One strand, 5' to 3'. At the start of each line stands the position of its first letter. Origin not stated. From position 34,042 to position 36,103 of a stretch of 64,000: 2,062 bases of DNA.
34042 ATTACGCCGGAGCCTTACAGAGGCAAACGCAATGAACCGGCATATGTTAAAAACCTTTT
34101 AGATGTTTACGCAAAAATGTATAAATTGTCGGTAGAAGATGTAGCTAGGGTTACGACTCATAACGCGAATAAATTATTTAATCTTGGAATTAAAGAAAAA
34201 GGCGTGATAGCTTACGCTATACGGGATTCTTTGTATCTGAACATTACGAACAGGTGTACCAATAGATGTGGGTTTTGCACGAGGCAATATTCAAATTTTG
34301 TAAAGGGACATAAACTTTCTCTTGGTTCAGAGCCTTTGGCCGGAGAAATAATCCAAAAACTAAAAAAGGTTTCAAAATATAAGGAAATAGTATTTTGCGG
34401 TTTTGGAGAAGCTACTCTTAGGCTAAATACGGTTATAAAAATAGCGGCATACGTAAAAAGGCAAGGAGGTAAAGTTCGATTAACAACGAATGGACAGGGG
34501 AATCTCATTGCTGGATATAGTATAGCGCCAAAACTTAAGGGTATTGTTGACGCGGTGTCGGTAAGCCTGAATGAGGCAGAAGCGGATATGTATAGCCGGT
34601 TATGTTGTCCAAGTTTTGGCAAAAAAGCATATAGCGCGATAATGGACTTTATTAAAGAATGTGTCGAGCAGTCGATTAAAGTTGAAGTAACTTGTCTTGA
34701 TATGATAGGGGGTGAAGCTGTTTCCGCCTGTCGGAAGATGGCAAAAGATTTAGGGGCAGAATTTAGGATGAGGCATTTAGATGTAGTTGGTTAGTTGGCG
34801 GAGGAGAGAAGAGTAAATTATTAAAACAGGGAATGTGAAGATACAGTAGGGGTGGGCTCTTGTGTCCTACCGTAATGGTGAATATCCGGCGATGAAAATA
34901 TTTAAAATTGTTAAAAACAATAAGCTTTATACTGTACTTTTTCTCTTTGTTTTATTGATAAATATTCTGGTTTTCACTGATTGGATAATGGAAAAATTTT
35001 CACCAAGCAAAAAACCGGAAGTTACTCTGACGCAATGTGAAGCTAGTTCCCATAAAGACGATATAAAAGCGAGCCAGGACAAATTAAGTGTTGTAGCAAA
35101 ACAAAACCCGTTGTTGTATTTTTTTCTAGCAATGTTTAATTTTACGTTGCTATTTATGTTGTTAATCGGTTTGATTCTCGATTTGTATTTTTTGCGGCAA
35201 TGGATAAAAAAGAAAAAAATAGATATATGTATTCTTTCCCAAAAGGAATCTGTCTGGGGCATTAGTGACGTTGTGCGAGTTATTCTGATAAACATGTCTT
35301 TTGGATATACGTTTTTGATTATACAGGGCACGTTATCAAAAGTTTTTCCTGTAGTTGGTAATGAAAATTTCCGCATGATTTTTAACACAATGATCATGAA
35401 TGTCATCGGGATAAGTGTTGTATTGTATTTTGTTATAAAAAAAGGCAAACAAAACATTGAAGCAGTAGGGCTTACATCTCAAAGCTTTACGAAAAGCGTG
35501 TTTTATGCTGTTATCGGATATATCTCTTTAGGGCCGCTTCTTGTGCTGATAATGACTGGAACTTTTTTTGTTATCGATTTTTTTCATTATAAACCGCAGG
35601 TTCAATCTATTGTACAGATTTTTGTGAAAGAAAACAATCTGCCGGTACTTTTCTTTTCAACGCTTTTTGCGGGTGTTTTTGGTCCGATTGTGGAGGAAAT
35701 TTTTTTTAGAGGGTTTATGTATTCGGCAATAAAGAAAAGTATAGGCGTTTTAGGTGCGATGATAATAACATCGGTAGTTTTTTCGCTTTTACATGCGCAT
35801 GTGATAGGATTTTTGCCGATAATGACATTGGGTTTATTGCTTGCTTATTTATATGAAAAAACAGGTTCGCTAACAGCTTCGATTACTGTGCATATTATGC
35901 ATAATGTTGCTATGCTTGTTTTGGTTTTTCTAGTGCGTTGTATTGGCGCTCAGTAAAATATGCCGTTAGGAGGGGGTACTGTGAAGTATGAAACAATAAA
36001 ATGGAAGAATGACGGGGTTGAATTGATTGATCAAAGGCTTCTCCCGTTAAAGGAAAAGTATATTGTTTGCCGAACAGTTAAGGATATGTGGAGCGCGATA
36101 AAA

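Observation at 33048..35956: Ogt remnant - TatD::radical-SAM fusion - CPBP protease neighbourhood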

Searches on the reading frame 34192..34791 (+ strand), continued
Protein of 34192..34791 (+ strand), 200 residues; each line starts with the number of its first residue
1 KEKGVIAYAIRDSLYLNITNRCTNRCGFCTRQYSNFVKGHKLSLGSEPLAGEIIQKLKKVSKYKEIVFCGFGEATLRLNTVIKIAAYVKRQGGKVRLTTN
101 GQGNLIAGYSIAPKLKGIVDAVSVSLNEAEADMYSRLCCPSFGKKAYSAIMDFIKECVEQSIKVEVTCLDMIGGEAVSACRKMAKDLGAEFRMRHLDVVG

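Call 56: search_protein_families(library=ncbifam, proteins=[L008:7233-8594:+, L014:3337-4704:+, L029:7161-8582:+, L034:7215-8597:+, L046:7224-8591:+, L061:7233-8600:+, L066:5326-6690:+, L072:7212-8594:+, L058:3240-3836:+, L073:7938-8615:+], max_evalue=1e-20)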
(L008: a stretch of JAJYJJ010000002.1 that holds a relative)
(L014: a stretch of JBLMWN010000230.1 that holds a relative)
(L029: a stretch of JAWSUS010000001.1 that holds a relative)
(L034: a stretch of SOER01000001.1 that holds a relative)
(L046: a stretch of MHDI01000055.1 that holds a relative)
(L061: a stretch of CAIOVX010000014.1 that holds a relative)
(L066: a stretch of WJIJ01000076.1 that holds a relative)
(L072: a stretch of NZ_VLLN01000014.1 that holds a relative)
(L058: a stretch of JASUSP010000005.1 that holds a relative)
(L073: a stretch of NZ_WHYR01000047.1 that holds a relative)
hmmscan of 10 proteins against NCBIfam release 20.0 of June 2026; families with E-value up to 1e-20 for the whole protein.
L008:7233-8594:+ (454 aa): 7 families
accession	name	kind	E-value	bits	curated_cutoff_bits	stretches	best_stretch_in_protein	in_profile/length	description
TIGR00010.1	TIGR00010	subfamily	2.1e-91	305.8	206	1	2-253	1-253/253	YchF/TatD family DNA exonuclease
TIGR04038.1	tatD_link_rSAM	subfamily_domain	1.3e-84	282.8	129.7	1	261-450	1-191/192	TatD family nuclease-associated radical SAM protein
NF008075.0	PRK10812.1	equivalog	2.8e-71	239.9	438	1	1-254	2-257/265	metal-dependent hydrolase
TIGR04100.1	rSAM_pair_X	hypoth_equivalog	2.7e-61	206.6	262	1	262-450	2-196/197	TIGR04100 family radical SAM protein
NF007745.0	PRK10425.1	equivalog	2.6e-55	187.5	395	1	6-253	5-258/260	3'-5' ssDNA/RNA exonuclease TatD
NF008522.0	PRK11449.1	equivalog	6.6e-40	136.9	481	1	2-253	5-258/259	metal-dependent hydrolase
NF041926.1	QatD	equivalog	2e-27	95.8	230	1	4-247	1-236/239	Qat anti-phage system TatD family nuclease QatD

L014:3337-4704:+ (456 aa): 7 families
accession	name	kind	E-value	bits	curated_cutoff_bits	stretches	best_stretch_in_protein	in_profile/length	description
TIGR00010.1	TIGR00010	subfamily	4.4e-88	295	206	1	2-253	1-252/253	YchF/TatD family DNA exonuclease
TIGR04038.1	tatD_link_rSAM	subfamily_domain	3.2e-82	275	129.7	1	262-453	1-192/192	TatD family nuclease-associated radical SAM protein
NF008075.0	PRK10812.1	equivalog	1.4e-67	227.7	438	1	1-255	2-257/265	metal-dependent hydrolase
TIGR04100.1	rSAM_pair_X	hypoth_equivalog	4.6e-60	202.6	262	1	263-453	2-197/197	TIGR04100 family radical SAM protein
NF007745.0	PRK10425.1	equivalog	1.5e-55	188.2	395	1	7-254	6-258/260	3'-5' ssDNA/RNA exonuclease TatD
NF008522.0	PRK11449.1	equivalog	4.2e-45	153.9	481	1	2-253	5-257/259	metal-dependent hydrolase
NF041926.1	QatD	equivalog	7.5e-30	103.8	230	1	4-249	1-237/239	Qat anti-phage system TatD family nuclease QatD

L029:7161-8582:+ (474 aa): 7 families
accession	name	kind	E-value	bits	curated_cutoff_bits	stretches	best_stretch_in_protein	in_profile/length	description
TIGR00010.1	TIGR00010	subfamily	1.8e-87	293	206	1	19-271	1-252/253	YchF/TatD family DNA exonuclease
TIGR04038.1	tatD_link_rSAM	subfamily_domain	2.8e-86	288.2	129.7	1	281-471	2-192/192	TatD family nuclease-associated radical SAM protein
NF008075.0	PRK10812.1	equivalog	1.1e-65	221.5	438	1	19-277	3-261/265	metal-dependent hydrolase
NF007745.0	PRK10425.1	equivalog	1.7e-56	191.4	395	1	21-272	3-258/260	3'-5' ssDNA/RNA exonuclease TatD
TIGR04100.1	rSAM_pair_X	hypoth_equivalog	1.5e-52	178.1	262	1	281-470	2-196/197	TIGR04100 family radical SAM protein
NF008522.0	PRK11449.1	equivalog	3.7e-44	150.8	481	1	19-271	5-257/259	metal-dependent hydrolase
NF041926.1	QatD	equivalog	8.1e-29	100.4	230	1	21-265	1-235/239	Qat anti-phage system TatD family nuclease QatD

L034:7215-8597:+ (461 aa): 7 families
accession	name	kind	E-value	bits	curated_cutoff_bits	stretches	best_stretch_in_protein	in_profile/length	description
TIGR00010.1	TIGR00010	subfamily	9.3e-87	290.6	206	1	7-258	1-252/253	YchF/TatD family DNA exonuclease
TIGR04038.1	tatD_link_rSAM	subfamily_domain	1e-78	263.5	129.7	1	268-458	2-192/192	TatD family nuclease-associated radical SAM protein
NF008075.0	PRK10812.1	equivalog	7.5e-68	228.6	438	1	6-263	2-260/265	metal-dependent hydrolase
TIGR04100.1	rSAM_pair_X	hypoth_equivalog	3e-62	209.7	262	1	268-458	2-197/197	TIGR04100 family radical SAM protein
NF007745.0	PRK10425.1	equivalog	2.8e-55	187.3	395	1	14-259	8-258/260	3'-5' ssDNA/RNA exonuclease TatD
NF008522.0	PRK11449.1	equivalog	1.6e-50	171.7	481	1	7-258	5-257/259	metal-dependent hydrolase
NF041926.1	QatD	equivalog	5.6e-31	107.5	230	1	9-253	1-236/239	Qat anti-phage system TatD family nuclease QatD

L046:7224-8591:+ (456 aa): 7 families
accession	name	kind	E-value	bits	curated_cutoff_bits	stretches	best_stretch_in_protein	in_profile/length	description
TIGR00010.1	TIGR00010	subfamily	3.1e-90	302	206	1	1-252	1-252/253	YchF/TatD family DNA exonuclease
TIGR04038.1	tatD_link_rSAM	subfamily_domain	6.6e-84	280.5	129.7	1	262-452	2-191/192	TatD family nuclease-associated radical SAM protein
NF008075.0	PRK10812.1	equivalog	2e-64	217.4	438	1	2-255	4-258/265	metal-dependent hydrolase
TIGR04100.1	rSAM_pair_X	hypoth_equivalog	4.9e-57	192.7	262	1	262-452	2-196/197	TIGR04100 family radical SAM protein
NF007745.0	PRK10425.1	equivalog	1e-56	192.1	395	1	1-253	1-258/260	3'-5' ssDNA/RNA exonuclease TatD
NF008522.0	PRK11449.1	equivalog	5.9e-43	146.9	481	1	1-253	5-258/259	metal-dependent hydrolase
NF041926.1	QatD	equivalog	7.4e-33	113.6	230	1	3-249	1-238/239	Qat anti-phage system TatD family nuclease QatD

L061:7233-8600:+ (456 aa): 7 families
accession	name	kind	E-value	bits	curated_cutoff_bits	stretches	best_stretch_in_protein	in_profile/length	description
TIGR00010.1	TIGR00010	subfamily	4.1e-81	272.1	206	1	3-253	2-252/253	YchF/TatD family DNA exonuclease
TIGR04038.1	tatD_link_rSAM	subfamily_domain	8.3e-80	267.1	129.7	1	261-452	1-191/192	TatD family nuclease-associated radical SAM protein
NF008075.0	PRK10812.1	equivalog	3.5e-60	203.5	438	1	2-257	3-259/265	metal-dependent hydrolase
TIGR04100.1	rSAM_pair_X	hypoth_equivalog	2.4e-56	190.4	262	1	262-452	2-196/197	TIGR04100 family radical SAM protein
NF007745.0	PRK10425.1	equivalog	4.4e-50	170.3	395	1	9-254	8-258/260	3'-5' ssDNA/RNA exonuclease TatD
NF008522.0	PRK11449.1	equivalog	1.2e-43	149.1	481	1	2-253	5-257/259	metal-dependent hydrolase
NF041926.1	QatD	equivalog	1.7e-28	99.4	230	1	4-248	1-236/239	Qat anti-phage system TatD family nuclease QatD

L066:5326-6690:+ (455 aa): 7 families
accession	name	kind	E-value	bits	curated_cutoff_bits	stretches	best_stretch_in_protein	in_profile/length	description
TIGR00010.1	TIGR00010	subfamily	1.6e-75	253.8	206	1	3-254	1-252/253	YchF/TatD family DNA exonuclease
TIGR04038.1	tatD_link_rSAM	subfamily_domain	1.7e-73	246.5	129.7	1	263-453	2-192/192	TatD family nuclease-associated radical SAM protein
TIGR04100.1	rSAM_pair_X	hypoth_equivalog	2.5e-62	209.9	262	1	263-453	2-197/197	TIGR04100 family radical SAM protein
NF008075.0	PRK10812.1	equivalog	1.3e-49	168.9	438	1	1-257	1-258/265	metal-dependent hydrolase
NF007745.0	PRK10425.1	equivalog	2.2e-49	168.1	395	1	4-256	2-259/260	3'-5' ssDNA/RNA exonuclease TatD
NF008522.0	PRK11449.1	equivalog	2.9e-30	105.3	481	1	3-254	5-257/259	metal-dependent hydrolase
NF041926.1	QatD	equivalog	5.2e-23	81.4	230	1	5-251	1-238/239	Qat anti-phage system TatD family nuclease QatD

L072:7212-8594:+ (461 aa): 7 families
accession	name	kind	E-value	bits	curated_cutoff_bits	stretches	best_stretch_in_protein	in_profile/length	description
TIGR00010.1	TIGR00010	subfamily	9.1e-88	293.9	206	1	7-258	1-252/253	YchF/TatD family DNA exonuclease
TIGR04038.1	tatD_link_rSAM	subfamily_domain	1.7e-84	282.4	129.7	1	267-457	1-191/192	TatD family nuclease-associated radical SAM protein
NF008075.0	PRK10812.1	equivalog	2.9e-68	229.9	438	1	6-262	2-259/265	metal-dependent hydrolase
NF007745.0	PRK10425.1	equivalog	1e-56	192.1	395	1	11-260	5-259/260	3'-5' ssDNA/RNA exonuclease TatD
TIGR04100.1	rSAM_pair_X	hypoth_equivalog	1.2e-50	171.8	262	1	267-457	1-196/197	TIGR04100 family radical SAM protein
NF008522.0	PRK11449.1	equivalog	1.7e-44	151.9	481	1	5-257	3-256/259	metal-dependent hydrolase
NF041926.1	QatD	equivalog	1.5e-24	86.5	230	1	9-256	1-239/239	Qat anti-phage system TatD family nuclease QatD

L058:3240-3836:+ (199 aa): 2 families
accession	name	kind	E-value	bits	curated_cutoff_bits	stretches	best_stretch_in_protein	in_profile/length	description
TIGR04038.1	tatD_link_rSAM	subfamily_domain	9.3e-80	266.9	129.7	1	2-193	2-191/192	TatD family nuclease-associated radical SAM protein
TIGR04100.1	rSAM_pair_X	hypoth_equivalog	7.5e-72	241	262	1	2-194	2-197/197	TIGR04100 family radical SAM protein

L073:7938-8615:+ (226 aa): 2 families
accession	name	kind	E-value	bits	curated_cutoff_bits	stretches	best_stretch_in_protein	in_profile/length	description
TIGR04038.1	tatD_link_rSAM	subfamily_domain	5e-77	258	129.7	1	23-212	2-191/192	TatD family nuclease-associated radical SAM protein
TIGR04100.1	rSAM_pair_X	hypoth_equivalog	1.5e-61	207.4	262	1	23-213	2-197/197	TIGR04100 family radical SAM protein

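Call 59: search_protein_representatives(alignment_id=A1)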
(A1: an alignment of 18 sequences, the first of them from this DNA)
Query: 18 sequences, 197 profile positions. Proteins with E-value up to 0.001 (for the whole library): 5836; up to 1e-10: 1449; up to 1e-30: 521. The best 150 are listed.
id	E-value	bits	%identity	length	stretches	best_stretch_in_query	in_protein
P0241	2.3e-82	291.7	-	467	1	2-197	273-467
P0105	6.2e-82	290.3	-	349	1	4-197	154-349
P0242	2.7e-80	285.0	-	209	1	1-193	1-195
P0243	5.9e-80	283.9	-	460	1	2-197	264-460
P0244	3.5e-79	281.3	-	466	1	2-195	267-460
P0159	6.1e-79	280.5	-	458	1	2-197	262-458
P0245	2.1e-76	272.2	-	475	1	3-191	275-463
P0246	2.3e-76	272.1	-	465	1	2-197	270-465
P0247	1.6e-75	269.4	-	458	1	2-197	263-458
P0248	2.0e-75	269.1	-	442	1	3-196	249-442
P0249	5.2e-75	267.7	-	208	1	2-194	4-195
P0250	5.3e-74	264.4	-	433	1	3-197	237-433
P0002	1.0e-73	263.5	-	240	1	2-197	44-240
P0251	2.2e-73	262.4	-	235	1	2-197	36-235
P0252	2.3e-73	262.4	-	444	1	3-193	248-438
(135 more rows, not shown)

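Call 79: search_protein_families(library=pfam, proteins=[L073:11070-11483:+, L073:11493-12161:+, L073:12089-12721:+, L078:6066-7133:+, L078:2600-3883:+, L078:3928-4971:+], max_evalue=0.00001)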
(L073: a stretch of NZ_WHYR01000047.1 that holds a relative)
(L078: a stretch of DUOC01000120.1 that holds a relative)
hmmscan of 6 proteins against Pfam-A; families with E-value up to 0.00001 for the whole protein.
L073:11070-11483:+ (138 aa): 1 family
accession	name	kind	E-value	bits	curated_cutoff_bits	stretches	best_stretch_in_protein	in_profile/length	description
PF01242.24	PTPS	-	3e-43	147.1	22.4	1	18-138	2-121/121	6-pyruvoyl tetrahydropterin synthase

L073:11493-12161:+ (223 aa): 1 family
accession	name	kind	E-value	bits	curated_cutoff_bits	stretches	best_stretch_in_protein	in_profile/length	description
PF06508.19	QueC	-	1.5e-52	178.6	22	1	2-214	1-207/210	Queuosine biosynthesis protein QueC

L073:12089-12721:+ (211 aa): 1 family
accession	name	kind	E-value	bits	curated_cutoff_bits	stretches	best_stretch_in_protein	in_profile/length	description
PF04017.17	DUF366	-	1.3e-74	250.1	29.9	1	26-208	1-184/184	Domain of unknown function (DUF366)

L078:6066-7133:+ (356 aa): 3 families
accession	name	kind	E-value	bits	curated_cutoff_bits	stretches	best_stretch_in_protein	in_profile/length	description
PF03990.20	DUF348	-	2.4e-21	75.6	24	2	55-95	1-41/41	G5-linked-Ubiquitin-like domain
PF07501.17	G5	-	3.3e-20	72.5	23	1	172-241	5-74/75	G5 domain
PF06725.17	3D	-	5.8e-20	71.7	23.8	1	298-354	5-71/72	3D domain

L078:2600-3883:+ (428 aa): 1 family
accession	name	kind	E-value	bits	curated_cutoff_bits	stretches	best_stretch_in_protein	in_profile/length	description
PF09338.16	Gly_reductase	-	1.8e-213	709.1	22.2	1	1-425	1-425/426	Glycine/sarcosine/betaine reductase component B subunits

L078:3928-4971:+ (348 aa): 1 family
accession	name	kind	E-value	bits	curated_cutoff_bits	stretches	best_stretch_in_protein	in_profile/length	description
PF07355.17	GRDB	-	3.1e-173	576.4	22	1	3-348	2-347/347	Glycine/sarcosine/betaine reductase selenoprotein B (GRDB)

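Call 81: search_protein_families(library=pfam, proteins=[L073:4428-5420:+, L073:5436-6473:+, L073:6442-7317:+, L073:7323-7766:+, L073:9812-10936:+, L073:12725-13462:+, L073:13483-14040:+, L073:14241-15038:+], max_evalue=0.0001)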
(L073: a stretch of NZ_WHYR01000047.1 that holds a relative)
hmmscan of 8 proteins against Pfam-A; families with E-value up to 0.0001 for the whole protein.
L073:4428-5420:+ (331 aa): 2 families
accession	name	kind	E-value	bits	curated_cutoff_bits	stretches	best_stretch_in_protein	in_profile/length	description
PF04432.18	FrhB_FdhB_C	-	2.5e-08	34.4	23.3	1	84-185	3-112/150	Coenzyme F420 hydrogenase/dehydrogenase, beta subunit C terminus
PF13183.11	Fer4_8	-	6.3e-06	27.1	27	1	218-287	2-68/68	4Fe-4S dicluster domain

L073:5436-6473:+ (346 aa): 12 families
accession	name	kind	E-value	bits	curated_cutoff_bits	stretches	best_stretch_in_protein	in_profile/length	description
PF17179.9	Fer4_22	-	1e-35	122.9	27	1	236-330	1-95/95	4Fe-4S dicluster domain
PF12838.12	Fer4_7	-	3.2e-10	40.8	27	1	269-330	7-52/52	4Fe-4S dicluster domain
PF12797.12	Fer4_2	-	4.8e-09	36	24.5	0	309-328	3-22/22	4Fe-4S binding domain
PF13183.11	Fer4_8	-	1.9e-08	35.2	27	1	234-330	2-68/68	4Fe-4S dicluster domain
PF13534.11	Fer4_17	-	2e-08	35.1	22.2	0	270-331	8-61/61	4Fe-4S dicluster domain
PF00037.32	Fer4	-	3.4e-08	33.4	21.1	1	311-329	3-21/24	4Fe-4S binding domain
PF14697.11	Fer4_21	-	3.8e-07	30.6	35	0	312-329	37-54/59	4Fe-4S dicluster domain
PF13187.11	Fer4_9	-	6.8e-07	29.7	27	1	269-329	7-50/52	4Fe-4S dicluster domain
PF13484.11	Fer4_16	-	1.4e-06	29.4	30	0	269-329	7-66/66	4Fe-4S double cluster binding domain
PF25160.1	LdpA_Fe-S-bd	-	4.1e-05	23.7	27.6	0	314-329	26-41/49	LdpA Fe-S cluster-binding domain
PF13237.11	Fer4_10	-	6.2e-05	23.3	25.5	1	310-331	3-27/53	4Fe-4S dicluster domain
PF13746.11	Fer4_18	-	7.5e-05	23.3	27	1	293-335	38-80/114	4Fe-4S dicluster domain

L073:6442-7317:+ (292 aa): 2 families
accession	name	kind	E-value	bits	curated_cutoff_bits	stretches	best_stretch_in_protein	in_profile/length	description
PF00175.26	NAD_binding_1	-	3.3e-14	53.9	22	1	129-234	1-107/109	Oxidoreductase NAD-binding domain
PF10418.14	DHODB_Fe-S_bind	-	2.4e-09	37.2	23.9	1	253-285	1-40/41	Iron-sulfur cluster binding domain of dihydroorotate dehydrogenase B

L073:7323-7766:+ (148 aa): 0 families

L073:9812-10936:+ (375 aa): 24 families
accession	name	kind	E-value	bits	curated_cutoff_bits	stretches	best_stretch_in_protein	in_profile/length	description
PF00515.34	TPR_1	-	3.7e-46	153.6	27.8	5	176-201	2-27/34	Tetratricopeptide repeat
PF07719.23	TPR_2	-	6.9e-41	135.4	27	3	278-307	2-31/34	Tetratricopeptide repeat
PF13181.12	TPR_8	-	7.7e-33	110.3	25.7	1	277-307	1-31/34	Tetratricopeptide repeat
PF13424.12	TPR_12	-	3.8e-29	101.1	30.1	3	244-305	4-73/77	Tetratricopeptide repeat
PF13432.12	TPR_16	-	2.8e-24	85.6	32.7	1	180-242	2-64/65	Tetratricopeptide repeat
PF13414.12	TPR_11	-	4.7e-23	81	26.8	0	219-255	4-40/42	TPR repeat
PF13431.12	TPR_17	-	5.5e-23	79.7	24.4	1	265-298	1-34/34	Tetratricopeptide repeat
PF13428.12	TPR_14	-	6e-23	79.5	23.5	0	282-319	6-43/44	Tetratricopeptide repeat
PF13176.12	TPR_7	-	1.1e-21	75.5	27.9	0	246-270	2-26/36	Tetratricopeptide repeat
PF14559.12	TPR_19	-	3.4e-20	72.6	25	1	290-354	4-68/68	Tetratricopeptide repeat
PF13174.12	TPR_6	-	1.1e-14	54.4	26.3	0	178-201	3-26/33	Tetratricopeptide repeat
PF13374.12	TPR_10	-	1.3e-13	50.9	27.5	0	277-305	2-30/42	Tetratricopeptide repeat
PF12895.13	ANAPC3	-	3.7e-12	46.8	27.2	1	257-331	3-76/82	Anaphase-promoting complex, cyclosome, subunit 3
PF13371.12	TPR_9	-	4.5e-12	46.2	35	0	250-305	2-57/73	Tetratricopeptide repeat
PF23914.1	TPR_CcmH_CycH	-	1.4e-09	38.4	42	0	290-370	63-146/158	Cytochrome c-type biogenesis protein H TPR domain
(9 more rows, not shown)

L073:12725-13462:+ (246 aa): 2 families
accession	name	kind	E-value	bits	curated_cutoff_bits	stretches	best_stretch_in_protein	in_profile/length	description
PF04055.27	Radical_SAM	-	5.8e-17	62.8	29.5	1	32-189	5-159/166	Radical SAM superfamily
PF13353.11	Fer4_12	-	1.3e-07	32.4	22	1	23-128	5-96/137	4Fe-4S single cluster domain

L073:13483-14040:+ (186 aa): 1 family
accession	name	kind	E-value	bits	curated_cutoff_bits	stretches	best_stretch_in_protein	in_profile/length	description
PF01227.27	GTP_cyclohydroI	-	6.2e-79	264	27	1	7-184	1-178/179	GTP cyclohydrolase I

L073:14241-15038:+ (266 aa): 1 family
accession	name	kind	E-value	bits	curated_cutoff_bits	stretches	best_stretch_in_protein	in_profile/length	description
PF01975.23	SurE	-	1.4e-64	217.8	22.1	1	11-193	1-188/189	Survival protein SurE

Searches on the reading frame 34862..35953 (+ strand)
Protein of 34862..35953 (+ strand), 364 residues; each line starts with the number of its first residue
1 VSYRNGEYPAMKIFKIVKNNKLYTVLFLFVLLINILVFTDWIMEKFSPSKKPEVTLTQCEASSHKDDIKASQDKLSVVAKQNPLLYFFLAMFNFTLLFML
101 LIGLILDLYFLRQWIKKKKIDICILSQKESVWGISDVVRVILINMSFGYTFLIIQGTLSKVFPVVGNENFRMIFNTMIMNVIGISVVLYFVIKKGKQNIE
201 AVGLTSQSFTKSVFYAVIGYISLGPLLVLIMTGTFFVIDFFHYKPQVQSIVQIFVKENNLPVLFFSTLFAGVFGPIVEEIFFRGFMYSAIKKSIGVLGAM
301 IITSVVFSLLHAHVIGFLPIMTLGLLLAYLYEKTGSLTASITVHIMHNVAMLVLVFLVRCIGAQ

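Call 9: search_protein_families(library=pfam, proteins=[window:34862-35953:+], max_evalue=0.01)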
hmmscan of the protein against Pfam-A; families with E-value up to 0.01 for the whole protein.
window:34862-35953:+ (364 aa): 1 family
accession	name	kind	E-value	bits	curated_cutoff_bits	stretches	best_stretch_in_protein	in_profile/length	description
PF02517.21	Rce1-like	-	3.2e-21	75.8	22.4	1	263-349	4-92/93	Type II CAAX prenyl endopeptidase Rce1-like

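Call 10: search_protein_families(library=ncbifam, proteins=[window:34862-35953:+], max_evalue=0.01)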
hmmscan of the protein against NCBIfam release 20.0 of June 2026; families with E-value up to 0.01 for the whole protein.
window:34862-35953:+ (364 aa): 9 families
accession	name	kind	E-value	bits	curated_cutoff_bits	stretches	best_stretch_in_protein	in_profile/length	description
NF041647.1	ABC_perm_CPBP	equivalog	1.3e-21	77.1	435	1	171-355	451-634/636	ABC transporter permease subunit/CPBP intramembrane protease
NF040589.1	CPBP_Synerg_MrtS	equivalog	7.5e-12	45.8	130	1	263-349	72-161/170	Synerg-CTERM system glutamic-type intramembrane protease MrtS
NF033192.3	CPBP_JDVT_MrtJ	equivalog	1.2e-10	41.9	75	1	273-353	7-97/98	JDVT-CTERM system glutamic-type intramembrane protease MrtJ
NF046050.1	CPBP_fam_MroQ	equivalog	2.4e-07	30.5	270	1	167-355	36-224/243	intramembrane glutamic endopeptidase MroQ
NF040914.1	Mrt_core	domain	9.4e-07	28.9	100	1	276-355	13-105/108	myxosortase family intramembrane protease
TIGR03008.1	pepcterm_CAAX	equivalog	3.9e-05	23.6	81.05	1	265-355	118-213/222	CAAX prenyl protease-related protein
NF040674.1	CPBP_fam_MrtP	equivalog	6.5e-05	22.6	250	1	278-355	260-350/354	myxosortase MrtP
NF050068.1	Rv0804_CPBP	equivalog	0.00044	19.9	200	1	277-353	106-191/197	Rv0804 family intramembrane glutamic endopeptidase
NF040594.1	CPBP_fam_MrtC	equivalog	0.0014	18.4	195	1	219-353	76-217/221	myxosortase MrtC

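Call 71: search_protein_families(library=padloc, proteins=[window:34862-35953:+], max_evalue=0.001)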
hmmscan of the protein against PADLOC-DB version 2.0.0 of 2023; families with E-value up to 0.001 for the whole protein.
window:34862-35953:+ (364 aa): 0 families
